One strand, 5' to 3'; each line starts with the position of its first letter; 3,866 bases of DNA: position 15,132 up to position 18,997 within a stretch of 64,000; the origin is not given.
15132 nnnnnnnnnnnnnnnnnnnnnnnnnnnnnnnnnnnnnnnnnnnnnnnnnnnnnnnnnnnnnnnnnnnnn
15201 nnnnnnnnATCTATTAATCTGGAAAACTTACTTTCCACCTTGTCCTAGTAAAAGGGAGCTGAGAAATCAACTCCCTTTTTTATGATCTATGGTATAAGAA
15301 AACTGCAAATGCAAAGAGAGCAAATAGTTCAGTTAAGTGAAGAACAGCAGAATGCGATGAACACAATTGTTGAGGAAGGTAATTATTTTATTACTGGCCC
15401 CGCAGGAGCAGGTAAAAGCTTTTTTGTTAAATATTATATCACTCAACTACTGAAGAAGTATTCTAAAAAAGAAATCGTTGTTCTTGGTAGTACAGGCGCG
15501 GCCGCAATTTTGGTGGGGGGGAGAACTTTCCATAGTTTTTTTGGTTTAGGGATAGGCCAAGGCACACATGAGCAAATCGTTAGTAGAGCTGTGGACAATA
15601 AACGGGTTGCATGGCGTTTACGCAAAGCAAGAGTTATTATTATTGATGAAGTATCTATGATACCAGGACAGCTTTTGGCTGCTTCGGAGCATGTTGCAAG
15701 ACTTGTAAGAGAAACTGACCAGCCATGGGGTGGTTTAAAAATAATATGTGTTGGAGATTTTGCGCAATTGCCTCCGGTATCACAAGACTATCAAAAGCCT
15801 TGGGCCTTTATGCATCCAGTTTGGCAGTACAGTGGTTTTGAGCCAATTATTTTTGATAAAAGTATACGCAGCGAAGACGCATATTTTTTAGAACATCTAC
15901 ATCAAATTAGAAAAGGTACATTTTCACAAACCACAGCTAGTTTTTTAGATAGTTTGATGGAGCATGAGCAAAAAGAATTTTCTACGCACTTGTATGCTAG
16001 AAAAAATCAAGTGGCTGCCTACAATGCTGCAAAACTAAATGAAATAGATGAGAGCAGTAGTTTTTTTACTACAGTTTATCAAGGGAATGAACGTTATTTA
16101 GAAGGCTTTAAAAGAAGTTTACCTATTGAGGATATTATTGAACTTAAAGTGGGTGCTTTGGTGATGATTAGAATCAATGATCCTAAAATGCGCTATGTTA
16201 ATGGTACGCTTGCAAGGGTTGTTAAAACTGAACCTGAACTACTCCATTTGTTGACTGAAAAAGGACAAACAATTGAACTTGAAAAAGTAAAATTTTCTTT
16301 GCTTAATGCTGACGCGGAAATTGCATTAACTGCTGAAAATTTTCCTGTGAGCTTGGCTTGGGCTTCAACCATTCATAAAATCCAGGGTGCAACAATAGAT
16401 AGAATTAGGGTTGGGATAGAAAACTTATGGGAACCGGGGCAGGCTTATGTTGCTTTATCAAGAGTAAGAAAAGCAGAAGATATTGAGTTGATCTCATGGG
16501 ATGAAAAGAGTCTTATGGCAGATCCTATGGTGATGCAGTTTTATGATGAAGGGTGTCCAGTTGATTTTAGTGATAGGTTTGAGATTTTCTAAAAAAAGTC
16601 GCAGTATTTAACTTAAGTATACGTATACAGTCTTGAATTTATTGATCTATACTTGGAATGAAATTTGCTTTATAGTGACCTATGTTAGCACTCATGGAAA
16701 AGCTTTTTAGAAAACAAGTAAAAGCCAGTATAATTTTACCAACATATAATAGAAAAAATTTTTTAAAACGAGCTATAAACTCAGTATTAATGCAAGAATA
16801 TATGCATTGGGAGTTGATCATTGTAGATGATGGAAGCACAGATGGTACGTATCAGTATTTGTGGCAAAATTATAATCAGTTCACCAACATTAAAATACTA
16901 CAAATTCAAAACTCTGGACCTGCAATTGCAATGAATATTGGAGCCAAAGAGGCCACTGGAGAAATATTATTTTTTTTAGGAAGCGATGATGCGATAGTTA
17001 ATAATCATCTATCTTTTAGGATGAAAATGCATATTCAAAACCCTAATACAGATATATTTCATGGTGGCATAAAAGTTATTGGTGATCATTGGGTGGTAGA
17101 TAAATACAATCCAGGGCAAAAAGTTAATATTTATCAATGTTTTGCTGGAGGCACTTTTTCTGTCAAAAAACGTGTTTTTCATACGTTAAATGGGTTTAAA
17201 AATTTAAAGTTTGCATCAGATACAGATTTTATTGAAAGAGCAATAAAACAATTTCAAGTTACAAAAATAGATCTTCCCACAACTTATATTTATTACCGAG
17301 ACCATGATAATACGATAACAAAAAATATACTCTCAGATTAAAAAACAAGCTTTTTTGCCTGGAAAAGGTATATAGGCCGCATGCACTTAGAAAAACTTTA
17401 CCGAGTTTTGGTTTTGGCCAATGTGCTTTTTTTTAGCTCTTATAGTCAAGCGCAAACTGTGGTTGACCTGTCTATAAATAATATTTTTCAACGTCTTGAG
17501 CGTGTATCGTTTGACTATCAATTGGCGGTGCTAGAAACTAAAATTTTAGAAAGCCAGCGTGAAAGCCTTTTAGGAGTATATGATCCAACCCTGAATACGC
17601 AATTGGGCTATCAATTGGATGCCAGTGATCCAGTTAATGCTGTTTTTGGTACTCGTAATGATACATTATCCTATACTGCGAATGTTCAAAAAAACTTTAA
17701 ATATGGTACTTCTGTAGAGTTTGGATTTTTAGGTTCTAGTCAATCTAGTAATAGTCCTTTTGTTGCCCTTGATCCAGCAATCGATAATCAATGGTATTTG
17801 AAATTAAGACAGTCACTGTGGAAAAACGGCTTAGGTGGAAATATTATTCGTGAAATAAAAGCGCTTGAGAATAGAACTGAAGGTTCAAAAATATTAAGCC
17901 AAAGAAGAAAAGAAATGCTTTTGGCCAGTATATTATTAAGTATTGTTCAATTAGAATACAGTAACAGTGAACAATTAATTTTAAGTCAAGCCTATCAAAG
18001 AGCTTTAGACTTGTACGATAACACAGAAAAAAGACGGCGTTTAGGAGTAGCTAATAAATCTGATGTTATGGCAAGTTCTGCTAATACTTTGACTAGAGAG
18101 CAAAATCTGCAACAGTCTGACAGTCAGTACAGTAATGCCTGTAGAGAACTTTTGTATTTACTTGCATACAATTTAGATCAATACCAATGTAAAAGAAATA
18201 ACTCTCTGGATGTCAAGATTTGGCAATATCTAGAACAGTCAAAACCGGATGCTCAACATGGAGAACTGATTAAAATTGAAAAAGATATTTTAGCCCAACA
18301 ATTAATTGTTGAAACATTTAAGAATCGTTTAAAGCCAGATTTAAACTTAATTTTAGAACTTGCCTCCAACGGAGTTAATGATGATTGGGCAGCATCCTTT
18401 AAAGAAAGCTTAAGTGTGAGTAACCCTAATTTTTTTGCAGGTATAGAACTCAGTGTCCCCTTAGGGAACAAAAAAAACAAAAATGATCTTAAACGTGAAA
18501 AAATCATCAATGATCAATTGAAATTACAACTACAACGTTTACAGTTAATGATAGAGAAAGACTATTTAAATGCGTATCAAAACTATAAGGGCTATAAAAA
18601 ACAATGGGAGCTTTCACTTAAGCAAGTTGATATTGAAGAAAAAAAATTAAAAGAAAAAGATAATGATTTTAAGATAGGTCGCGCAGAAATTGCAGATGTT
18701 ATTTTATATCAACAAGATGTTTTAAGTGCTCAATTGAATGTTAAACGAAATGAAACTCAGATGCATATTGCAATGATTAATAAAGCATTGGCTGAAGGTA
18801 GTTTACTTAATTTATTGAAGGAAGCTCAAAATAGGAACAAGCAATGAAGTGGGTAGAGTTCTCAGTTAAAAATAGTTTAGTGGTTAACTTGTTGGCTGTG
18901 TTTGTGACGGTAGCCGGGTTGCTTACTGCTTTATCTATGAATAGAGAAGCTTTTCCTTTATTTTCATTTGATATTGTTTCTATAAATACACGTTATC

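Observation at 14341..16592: Orphan basic HhH-like protein with its own strong promoter/RBS/terminator, immediately followed by a Pif1-family helicase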

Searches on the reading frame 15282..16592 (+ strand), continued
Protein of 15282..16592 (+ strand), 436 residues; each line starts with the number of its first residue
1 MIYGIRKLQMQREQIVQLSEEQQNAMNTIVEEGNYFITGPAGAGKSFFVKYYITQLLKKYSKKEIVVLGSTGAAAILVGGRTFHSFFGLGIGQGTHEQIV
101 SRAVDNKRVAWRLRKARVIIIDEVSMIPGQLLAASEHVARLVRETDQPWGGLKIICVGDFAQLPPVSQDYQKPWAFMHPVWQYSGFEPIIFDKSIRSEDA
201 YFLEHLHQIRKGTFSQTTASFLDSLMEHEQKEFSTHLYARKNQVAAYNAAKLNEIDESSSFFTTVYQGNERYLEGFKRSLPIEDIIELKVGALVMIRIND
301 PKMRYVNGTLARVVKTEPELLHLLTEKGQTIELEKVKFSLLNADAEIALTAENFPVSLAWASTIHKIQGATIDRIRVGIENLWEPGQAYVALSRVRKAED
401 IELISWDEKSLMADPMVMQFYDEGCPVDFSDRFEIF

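Call 57: find_encoding_contigs(protein=P0013, flank=5000, max_places=1)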
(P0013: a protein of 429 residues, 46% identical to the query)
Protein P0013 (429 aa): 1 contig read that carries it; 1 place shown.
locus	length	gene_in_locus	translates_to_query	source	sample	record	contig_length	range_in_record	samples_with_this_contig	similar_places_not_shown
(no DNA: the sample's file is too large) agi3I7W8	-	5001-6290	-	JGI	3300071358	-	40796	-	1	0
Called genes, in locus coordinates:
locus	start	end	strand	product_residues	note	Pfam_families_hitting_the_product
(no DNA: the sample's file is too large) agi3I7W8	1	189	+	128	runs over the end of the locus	-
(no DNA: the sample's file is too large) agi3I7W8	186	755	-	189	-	PF03352:Adenine_glyco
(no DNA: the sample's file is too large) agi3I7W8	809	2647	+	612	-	PF00664:ABC_membrane, PF00005:ABC_tran, PF02463:SMC_N (weak)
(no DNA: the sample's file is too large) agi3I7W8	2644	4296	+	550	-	PF00892:EamA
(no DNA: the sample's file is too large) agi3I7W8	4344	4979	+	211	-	-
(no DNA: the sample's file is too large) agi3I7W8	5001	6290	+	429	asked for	PF05970:PIF1, PF13245:AAA_19, PF13604:AAA_30, PF01443:Viral_helicase1 (faint)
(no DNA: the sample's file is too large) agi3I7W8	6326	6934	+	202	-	PF04191:PEMT, PF04140:ICMT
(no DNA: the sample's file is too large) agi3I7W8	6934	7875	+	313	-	PF00561:Abhydrolase_1, PF12146:Hydrolase_4 (faint)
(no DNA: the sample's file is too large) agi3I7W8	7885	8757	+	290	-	PF00174:Oxidored_molyb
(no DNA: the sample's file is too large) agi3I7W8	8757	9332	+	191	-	PF01794:Ferric_reduct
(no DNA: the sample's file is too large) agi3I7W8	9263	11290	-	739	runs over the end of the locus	PF00384:Molybdopterin, PF01568:Molydop_binding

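Call 58: find_encoding_contigs(protein=P0019, flank=5000, max_places=1)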
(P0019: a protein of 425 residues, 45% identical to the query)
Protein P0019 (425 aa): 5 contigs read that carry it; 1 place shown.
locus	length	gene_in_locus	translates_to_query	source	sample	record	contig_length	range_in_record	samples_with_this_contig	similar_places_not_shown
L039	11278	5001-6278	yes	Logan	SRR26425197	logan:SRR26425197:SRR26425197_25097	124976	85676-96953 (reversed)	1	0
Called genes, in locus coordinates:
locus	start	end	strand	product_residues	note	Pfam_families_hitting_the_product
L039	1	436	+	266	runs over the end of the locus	PF02535:Zip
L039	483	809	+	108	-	PF04241:DUF423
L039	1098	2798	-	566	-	PF00390:malic, PF03949:Malic_M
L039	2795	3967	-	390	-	PF07690:MFS_1, PF13000:Acatn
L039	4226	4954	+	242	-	-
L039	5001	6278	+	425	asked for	PF02689:Herpes_Helicase (faint), PF05970:PIF1, PF13245:AAA_19, PF13604:AAA_30, PF01443:Viral_helicase1 (faint)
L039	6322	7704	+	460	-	PF03606:DcuC, PF03553:Na_H_antiporter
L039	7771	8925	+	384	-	PF00142:Fer4_NifH (faint), PF01656:CbiA, PF09140:MipZ (weak), PF10609:ParA, PF13614:AAA_31, PF06155:GBBH-like_N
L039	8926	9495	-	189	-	PF01863:YgjP-like, PF10263:SprT-like (faint), PF08325:WLM (weak)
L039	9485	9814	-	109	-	PF00254:FKBP_C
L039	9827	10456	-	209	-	PF01914:MarC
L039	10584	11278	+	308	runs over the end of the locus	PF12849:PBP_like_2, PF01547:SBP_bac_1 (weak), PF12727:PBP_like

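Call 59: find_encoding_contigs(protein=P0049, flank=5000, max_places=1)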
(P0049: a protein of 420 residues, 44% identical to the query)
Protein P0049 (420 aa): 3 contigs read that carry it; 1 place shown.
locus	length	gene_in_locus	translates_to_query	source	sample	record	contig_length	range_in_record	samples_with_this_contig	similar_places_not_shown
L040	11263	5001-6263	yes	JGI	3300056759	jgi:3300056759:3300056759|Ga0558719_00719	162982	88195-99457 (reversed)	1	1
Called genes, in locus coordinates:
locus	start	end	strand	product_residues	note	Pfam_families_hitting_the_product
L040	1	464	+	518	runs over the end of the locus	PF13517:FG-GAP_3 (faint), PF01839:FG-GAP (faint)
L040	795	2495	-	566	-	PF00390:malic, PF03949:Malic_M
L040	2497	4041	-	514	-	PF07690:MFS_1, PF13000:Acatn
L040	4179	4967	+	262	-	-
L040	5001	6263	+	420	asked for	PF05970:PIF1, PF13245:AAA_19 (weak), PF13604:AAA_30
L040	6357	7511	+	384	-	PF00142:Fer4_NifH (faint), PF01656:CbiA, PF09140:MipZ (weak), PF10609:ParA, PF13614:AAA_31, PF06155:GBBH-like_N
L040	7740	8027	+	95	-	-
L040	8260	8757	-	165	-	PF01863:YgjP-like, PF08325:WLM (weak)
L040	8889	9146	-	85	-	PF00254:FKBP_C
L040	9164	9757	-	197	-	PF01914:MarC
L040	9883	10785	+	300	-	PF12849:PBP_like_2, PF01547:SBP_bac_1, PF12727:PBP_like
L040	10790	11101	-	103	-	-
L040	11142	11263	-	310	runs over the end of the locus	PF00126:HTH_1, PF03466:LysR_substrate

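Call 62: find_encoding_contigs(protein=P0012, flank=5000, max_places=2)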
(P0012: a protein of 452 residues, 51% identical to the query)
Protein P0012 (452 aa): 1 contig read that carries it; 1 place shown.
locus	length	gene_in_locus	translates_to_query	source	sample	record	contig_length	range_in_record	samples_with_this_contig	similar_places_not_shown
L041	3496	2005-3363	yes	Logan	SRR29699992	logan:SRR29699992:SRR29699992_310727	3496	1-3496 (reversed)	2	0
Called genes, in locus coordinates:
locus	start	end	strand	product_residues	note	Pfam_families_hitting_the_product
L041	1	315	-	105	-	?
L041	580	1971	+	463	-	-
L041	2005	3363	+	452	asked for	PF05970:PIF1, PF13191:AAA_16 (weak), PF13245:AAA_19, PF13604:AAA_30, PF07728:AAA_5 (faint), PF13401:AAA_22 (weak)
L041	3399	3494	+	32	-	?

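Call 65: search_protein_families(library=pfam, proteins=[L041:580-1968:+], max_evalue=0.01)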
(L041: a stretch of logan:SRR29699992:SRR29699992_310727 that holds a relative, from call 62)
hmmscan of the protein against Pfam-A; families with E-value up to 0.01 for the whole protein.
L041:580-1968:+ (463 aa): 0 families

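Call 88: predict_structure(alignment_id=A6)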
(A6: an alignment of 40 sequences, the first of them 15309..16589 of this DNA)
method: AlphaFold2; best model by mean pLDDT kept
length: 427 residues; sequences in the alignment: 40
mean_pLDDT: 91.0   pTM: 0.87
mean pLDDT of the five models: 91.0, 89.9, 88.9, 85.5, 84.9
residues with pLDDT >= 90: 306; 70-90: 108; 50-70: 7; < 50: 6
segments of 3 or more residues with pLDDT < 50: 1-5
pLDDT, mean of each block of 10 residues (from residue 1): 59 93 92 91 93 92 78 87 80 91 95 94 96 97 96 88 92 97 88 93 92 92 92 93 97 96 88 94 95 88 97 96 95 84 96 89 93 90 94 93 91 95 75
secondary structure, 60 per line:
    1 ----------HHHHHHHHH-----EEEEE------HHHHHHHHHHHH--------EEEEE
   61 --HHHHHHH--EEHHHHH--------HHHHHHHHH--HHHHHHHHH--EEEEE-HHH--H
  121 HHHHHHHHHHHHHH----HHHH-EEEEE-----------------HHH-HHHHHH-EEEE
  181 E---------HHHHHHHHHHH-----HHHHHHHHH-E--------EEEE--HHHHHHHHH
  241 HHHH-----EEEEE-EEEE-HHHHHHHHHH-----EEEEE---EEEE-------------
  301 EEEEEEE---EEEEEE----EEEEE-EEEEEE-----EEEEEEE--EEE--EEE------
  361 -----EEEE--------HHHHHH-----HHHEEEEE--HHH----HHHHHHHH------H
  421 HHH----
elements in order: H11-19 E25-29 H36-47 E56-60 H63-69 H74-78 H87-95 H98-106 E109-113 H120-134 H139-142 E144-148 H170-175 E177-181 H191-201 H207-215 E226-229 H232-244 E250-254 E256-259 H261-270 E276-280 E284-287 E301-307 E311-316 E321-325 E327-332 E338-344 E347-349 E352-354 E366-369 H378-383 E392-396 H406-413 H420-423

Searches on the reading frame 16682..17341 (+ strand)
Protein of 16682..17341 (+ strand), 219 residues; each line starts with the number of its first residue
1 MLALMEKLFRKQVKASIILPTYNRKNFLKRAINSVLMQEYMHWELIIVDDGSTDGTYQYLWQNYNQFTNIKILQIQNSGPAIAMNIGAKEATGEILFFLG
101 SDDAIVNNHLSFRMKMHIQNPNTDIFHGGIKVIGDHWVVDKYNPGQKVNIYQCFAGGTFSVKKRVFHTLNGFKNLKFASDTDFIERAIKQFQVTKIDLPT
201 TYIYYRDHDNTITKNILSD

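Call 4: search_protein_families(library=pfam, proteins=[window:16682-17341:+], max_evalue=0.01)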
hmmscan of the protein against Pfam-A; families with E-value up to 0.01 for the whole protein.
window:16682-17341:+ (219 aa): 4 families
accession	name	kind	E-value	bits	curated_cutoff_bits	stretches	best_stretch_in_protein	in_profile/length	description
PF00535.33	Glycos_transf_2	-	1.6e-29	103.4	23.3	1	16-146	1-131/168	Glycosyl transferase family 2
PF10111.15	Glyco_tranf_2_2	-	2.4e-07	31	27.3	1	17-115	2-104/276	Glycosyltransferase like family 2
PF13641.12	Glyco_tranf_2_3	-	2e-06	28.5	27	1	16-106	4-100/230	Glycosyltransferase like family 2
PF02709.20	Glyco_transf_7C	-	0.0029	17.7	23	1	151-190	16-58/78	N-terminal domain of galactosyltransferase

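Call 15: search_protein_families(library=ncbifam, proteins=[window:16682-17341:+], max_evalue=0.01)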
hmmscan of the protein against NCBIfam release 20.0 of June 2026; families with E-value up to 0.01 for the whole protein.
window:16682-17341:+ (219 aa): 22 families
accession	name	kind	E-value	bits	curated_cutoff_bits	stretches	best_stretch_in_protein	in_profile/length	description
TIGR04283.1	glyco_like_mftF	equivalog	4.7e-23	81.9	182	1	16-193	2-175/221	TIGR04283 family arsenosugar biosynthesis glycosyltransferase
NF047683.1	TeichurnBiosyTuaG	equivalog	8.3e-23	81.3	400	1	10-119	3-113/252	teichuronic acid biosynthesis protein TuaG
NF041875.1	EPS_EpsD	equivalog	1.1e-21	77.6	370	1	16-122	2-109/325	exopolysaccharide biosynthesis glycosyltransferase EpsD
NF007482.0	PRK10073.1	equivalog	3.9e-21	75.4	423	1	12-124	5-116/334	glycosyltransferase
TIGR03937.1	PgaC_IcaA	equivalog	1.3e-17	63.8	422.3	1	12-124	44-157/407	poly-beta-1,6-N-acetyl-D-glucosamine synthase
NF050050.1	ProtGlycPglI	equivalog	2.9e-17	63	500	1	14-115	3-106/306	GalNAc(5)-diNAcBac-PP-undecaprenol beta-1,3-glucosyltransferase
NF053739.1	GlytfEpsEBac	equivalog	9e-17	60.9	450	1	14-185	2-180/265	glycosyltransferase EpsE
NF038299.1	EPS_HpsN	equivalog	3e-15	56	425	1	15-128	3-117/317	hormogonium polysaccharide biosynthesis glycosyltransferase HpsN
NF007453.0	PRK10018.1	equivalog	5.8e-15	55.7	382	1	14-117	7-111/280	colanic acid biosynthesis glycosyltransferase WcaA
TIGR04017.1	WcaA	equivalog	1.6e-14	54.2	495.75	1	15-115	7-108/279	colanic acid biosynthesis glycosyltransferase WcaA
TIGR03965.1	mycofact_glyco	equivalog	3.4e-13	49.3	280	1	13-106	74-168/467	mycofactocin biosynthesis glycosyltransferase MftF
NF038302.1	EPS_HpsE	equivalog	2.7e-11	43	300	1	15-131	3-125/307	hormogonium polysaccharide biosynthesis glycosyltransferase HpsE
TIGR03111.1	glyc2_xrt_Gpos1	hypoth_equivalog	3.2e-10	39.4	363.95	1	12-130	48-169/439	TIGR03111 family XrtG-associated glycosyltransferase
NF041394.1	GtaseAglG_Halo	equivalog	4.1e-10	39.4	440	1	14-111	2-100/304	glucosyl-dolichyl phosphate glucuronosyltransferase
TIGR04009.1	wcaE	equivalog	6.2e-10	38.8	369.2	1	31-135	22-125/248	colanic acid biosynthesis glycosyltransferase WcaE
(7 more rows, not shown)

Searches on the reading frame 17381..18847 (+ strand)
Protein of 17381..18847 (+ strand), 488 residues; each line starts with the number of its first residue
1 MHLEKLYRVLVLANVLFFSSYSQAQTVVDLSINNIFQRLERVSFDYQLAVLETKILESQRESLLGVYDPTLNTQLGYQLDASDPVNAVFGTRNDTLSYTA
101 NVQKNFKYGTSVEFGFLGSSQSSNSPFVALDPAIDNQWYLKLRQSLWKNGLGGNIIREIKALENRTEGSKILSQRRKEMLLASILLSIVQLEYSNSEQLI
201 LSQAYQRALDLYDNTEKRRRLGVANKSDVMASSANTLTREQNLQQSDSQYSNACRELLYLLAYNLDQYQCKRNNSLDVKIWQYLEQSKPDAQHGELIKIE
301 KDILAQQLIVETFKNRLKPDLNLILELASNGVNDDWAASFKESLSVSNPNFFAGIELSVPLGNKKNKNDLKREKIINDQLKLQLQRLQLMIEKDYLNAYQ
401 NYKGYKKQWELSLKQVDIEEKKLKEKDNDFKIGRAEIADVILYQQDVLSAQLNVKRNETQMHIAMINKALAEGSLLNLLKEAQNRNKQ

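Call 4: search_protein_families(library=pfam, proteins=[window:17381-18847:+], max_evalue=0.01)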
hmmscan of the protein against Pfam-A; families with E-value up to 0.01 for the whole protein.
window:17381-18847:+ (488 aa): 1 family
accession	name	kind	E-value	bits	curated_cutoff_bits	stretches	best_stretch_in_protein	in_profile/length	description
PF02321.23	OEP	-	4.8e-23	82.4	22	2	314-467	33-181/187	Outer membrane efflux protein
